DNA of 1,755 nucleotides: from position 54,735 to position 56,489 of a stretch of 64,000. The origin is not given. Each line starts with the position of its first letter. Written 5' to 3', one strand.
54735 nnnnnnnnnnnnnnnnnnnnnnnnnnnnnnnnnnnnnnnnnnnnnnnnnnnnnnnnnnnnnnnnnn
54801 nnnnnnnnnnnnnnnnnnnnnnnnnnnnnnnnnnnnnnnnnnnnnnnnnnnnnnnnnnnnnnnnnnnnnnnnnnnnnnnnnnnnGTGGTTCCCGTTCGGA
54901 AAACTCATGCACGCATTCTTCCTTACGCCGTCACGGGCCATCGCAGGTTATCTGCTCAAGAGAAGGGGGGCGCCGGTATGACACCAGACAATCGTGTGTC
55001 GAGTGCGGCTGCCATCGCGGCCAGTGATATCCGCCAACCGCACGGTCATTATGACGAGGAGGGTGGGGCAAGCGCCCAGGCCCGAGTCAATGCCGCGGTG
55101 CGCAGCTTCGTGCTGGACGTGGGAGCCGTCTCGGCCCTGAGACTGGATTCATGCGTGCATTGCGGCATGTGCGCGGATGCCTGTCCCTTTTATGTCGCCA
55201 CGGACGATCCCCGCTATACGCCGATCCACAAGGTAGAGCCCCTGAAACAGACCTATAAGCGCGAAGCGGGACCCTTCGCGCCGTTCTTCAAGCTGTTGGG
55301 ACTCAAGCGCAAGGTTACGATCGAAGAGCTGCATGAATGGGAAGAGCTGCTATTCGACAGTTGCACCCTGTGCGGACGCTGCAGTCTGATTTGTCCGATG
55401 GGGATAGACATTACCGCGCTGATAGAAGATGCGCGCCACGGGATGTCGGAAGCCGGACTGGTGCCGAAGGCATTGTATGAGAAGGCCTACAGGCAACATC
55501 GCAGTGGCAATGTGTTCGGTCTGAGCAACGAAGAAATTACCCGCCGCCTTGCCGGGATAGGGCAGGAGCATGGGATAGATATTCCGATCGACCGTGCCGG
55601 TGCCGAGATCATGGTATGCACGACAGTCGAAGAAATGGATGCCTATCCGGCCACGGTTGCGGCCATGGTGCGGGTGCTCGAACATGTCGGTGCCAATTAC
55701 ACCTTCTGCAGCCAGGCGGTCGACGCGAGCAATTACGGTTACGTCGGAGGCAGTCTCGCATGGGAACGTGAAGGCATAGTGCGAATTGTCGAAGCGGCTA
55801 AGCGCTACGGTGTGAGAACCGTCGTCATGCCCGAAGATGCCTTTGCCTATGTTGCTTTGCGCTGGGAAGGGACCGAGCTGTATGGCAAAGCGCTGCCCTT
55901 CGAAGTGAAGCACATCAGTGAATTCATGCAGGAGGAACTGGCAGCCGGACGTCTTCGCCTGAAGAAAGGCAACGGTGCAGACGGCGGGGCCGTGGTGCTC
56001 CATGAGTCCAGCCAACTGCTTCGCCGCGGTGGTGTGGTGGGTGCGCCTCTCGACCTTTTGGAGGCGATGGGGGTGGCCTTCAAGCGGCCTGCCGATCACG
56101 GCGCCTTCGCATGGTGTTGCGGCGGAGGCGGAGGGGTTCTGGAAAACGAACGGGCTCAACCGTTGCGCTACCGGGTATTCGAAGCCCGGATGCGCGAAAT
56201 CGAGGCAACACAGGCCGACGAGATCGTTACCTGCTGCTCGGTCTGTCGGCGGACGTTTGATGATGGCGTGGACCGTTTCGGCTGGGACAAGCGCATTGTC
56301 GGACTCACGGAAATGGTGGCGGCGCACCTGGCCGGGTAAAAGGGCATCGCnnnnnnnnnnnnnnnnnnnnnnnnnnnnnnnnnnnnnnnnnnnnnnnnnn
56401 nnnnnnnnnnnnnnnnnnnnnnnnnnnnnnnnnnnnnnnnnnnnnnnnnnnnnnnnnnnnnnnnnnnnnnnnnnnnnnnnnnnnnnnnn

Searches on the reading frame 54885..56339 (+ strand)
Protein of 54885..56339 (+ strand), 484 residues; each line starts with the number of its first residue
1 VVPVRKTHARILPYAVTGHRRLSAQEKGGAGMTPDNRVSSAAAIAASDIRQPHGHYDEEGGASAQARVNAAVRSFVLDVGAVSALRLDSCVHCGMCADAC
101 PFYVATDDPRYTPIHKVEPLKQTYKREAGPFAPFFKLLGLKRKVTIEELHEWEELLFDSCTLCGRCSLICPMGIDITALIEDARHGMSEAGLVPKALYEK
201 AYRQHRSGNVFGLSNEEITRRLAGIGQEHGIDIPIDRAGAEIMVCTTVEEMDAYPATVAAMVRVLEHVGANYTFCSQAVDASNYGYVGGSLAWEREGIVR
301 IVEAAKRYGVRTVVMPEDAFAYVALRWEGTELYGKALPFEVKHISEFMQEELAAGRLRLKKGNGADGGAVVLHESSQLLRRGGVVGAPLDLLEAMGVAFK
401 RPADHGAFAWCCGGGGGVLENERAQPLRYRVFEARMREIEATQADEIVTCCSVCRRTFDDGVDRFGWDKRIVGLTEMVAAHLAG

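Call 3: search_protein_families(library=pfam, proteins=[window:54885-56339:+], max_evalue=0.01)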
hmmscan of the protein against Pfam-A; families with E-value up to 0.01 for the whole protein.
window:54885-56339:+ (484 aa): 16 families
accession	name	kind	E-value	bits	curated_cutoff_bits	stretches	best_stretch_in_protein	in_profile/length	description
PF13183.11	Fer4_8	-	3.1e-12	47.3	27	1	87-174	2-68/68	4Fe-4S dicluster domain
PF13534.11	Fer4_17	-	9.5e-11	42.5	22.2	1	89-175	1-61/61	4Fe-4S dicluster domain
PF00037.32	Fer4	-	9e-10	38.4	21.1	2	88-102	6-20/24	4Fe-4S binding domain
PF12797.12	Fer4_2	-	7.8e-08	32.2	24.5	2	87-102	7-22/22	4Fe-4S binding domain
PF12837.12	Fer4_6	-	8e-08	32.3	25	1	88-104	7-23/24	4Fe-4S binding domain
PF02754.22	CCG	-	2e-07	31.4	20.6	1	391-458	21-84/85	Cysteine-rich domain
PF12800.12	Fer4_4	-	2.1e-07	31.1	24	1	88-103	2-17/17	4Fe-4S binding domain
PF12838.12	Fer4_7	-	1.9e-06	28.6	27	1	89-174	1-52/52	4Fe-4S dicluster domain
PF13484.11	Fer4_16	-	5.8e-06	27.4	30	0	90-110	2-23/66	4Fe-4S double cluster binding domain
PF13187.11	Fer4_9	-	8.9e-06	26.1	27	1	90-173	2-50/52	4Fe-4S dicluster domain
PF13237.11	Fer4_10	-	1.2e-05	25.6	25.5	1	87-106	6-22/53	4Fe-4S dicluster domain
PF25160.1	LdpA_Fe-S-bd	-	5e-05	23.4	27.6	0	157-173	25-41/49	LdpA Fe-S cluster-binding domain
PF13746.11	Fer4_18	-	7.1e-05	23.4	27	0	154-177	55-78/114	4Fe-4S dicluster domain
PF12798.12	Fer4_3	-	8.7e-05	23.5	27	0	160-174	1-15/15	4Fe-4S binding domain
PF14697.11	Fer4_21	-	0.0014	19.1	35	0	85-102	36-53/59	4Fe-4S dicluster domain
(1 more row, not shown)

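Call 4: search_protein_families(library=ncbifam, proteins=[window:54885-56339:+], max_evalue=0.01)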
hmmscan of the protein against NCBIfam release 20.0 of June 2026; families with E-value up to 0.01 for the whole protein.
window:54885-56339:+ (484 aa): 46 families (the best 25 are shown)
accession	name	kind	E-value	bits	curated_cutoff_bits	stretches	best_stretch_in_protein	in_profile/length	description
NF045796.1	DsrK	equivalog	4.7e-51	173.8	400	1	85-479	47-432/453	sulfate reduction electron transfer complex DsrMKJOP subunit DsrK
NF045724.1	ferredox_TmcB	equivalog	2.7e-40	138.3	735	1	69-478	21-424/430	electron transfer complex ferredoxin TmcB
NF045711.1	sulf_resp_HmcF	equivalog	1e-35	123.5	750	1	87-460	59-427/457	sulfate respiration complex iron-sulfur protein HmcF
NF045670.1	quin_L_LdhH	equivalog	9.8e-16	57.2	800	2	336-477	571-704/706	L-lactate dehydrogenase (quinone) large subunit LdhH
NF004898.0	PRK06259.1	equivalog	6.2e-15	54.8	385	1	337-477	353-483/488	fumarate reductase (CoM/CoB) subunit TfrB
NF045663.1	diclust_near_Sec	equivalog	1.7e-14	52.9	530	1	152-202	347-397/759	pyridine nucleotide-disulfide oxidoreductase/dicluster-binding protein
NF008434.0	PRK11274.1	equivalog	2.6e-10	39.8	333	1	87-205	22-118/409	glycolate oxidase subunit GlcF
NF008369.0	PRK11168.1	equivalog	2e-09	36.8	278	1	157-190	57-90/401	anaerobic glycerol-3-phosphate dehydrogenase subunit C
TIGR00273.1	TIGR00273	equivalog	9.9e-09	34.6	444.8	1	89-196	294-381/432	LutB/LldF family L-lactate oxidation iron-sulfur protein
NF041837.1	rnfC_Methano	equivalog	5e-06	25.6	650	1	151-189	390-428/438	Rnf electron transport complex subunit RnfC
TIGR04105.1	FeFe_hydrog_B1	subfamily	9e-06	24.6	450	1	85-108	185-208/462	monomeric [FeFe] hydrogenase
TIGR03288.1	CoB_CoM_SS_B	equivalog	1.6e-05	24.4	345.15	1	387-461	168-240/290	CoB--CoM heterodisulfide reductase subunit B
NF038196.1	ferrodoxin_EFR1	subfamily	4.4e-05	23.6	75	0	88-102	184-198/242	EFR1 family ferrodoxin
TIGR00384.1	dhsB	subfamily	0.00011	21.7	88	0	159-183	197-221/222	succinate dehydrogenase and fumarate reductase iron-sulfur protein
NF004616.0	PRK05950.1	subfamily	0.00011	21.4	228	0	87-109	146-168/238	succinate dehydrogenase iron-sulfur subunit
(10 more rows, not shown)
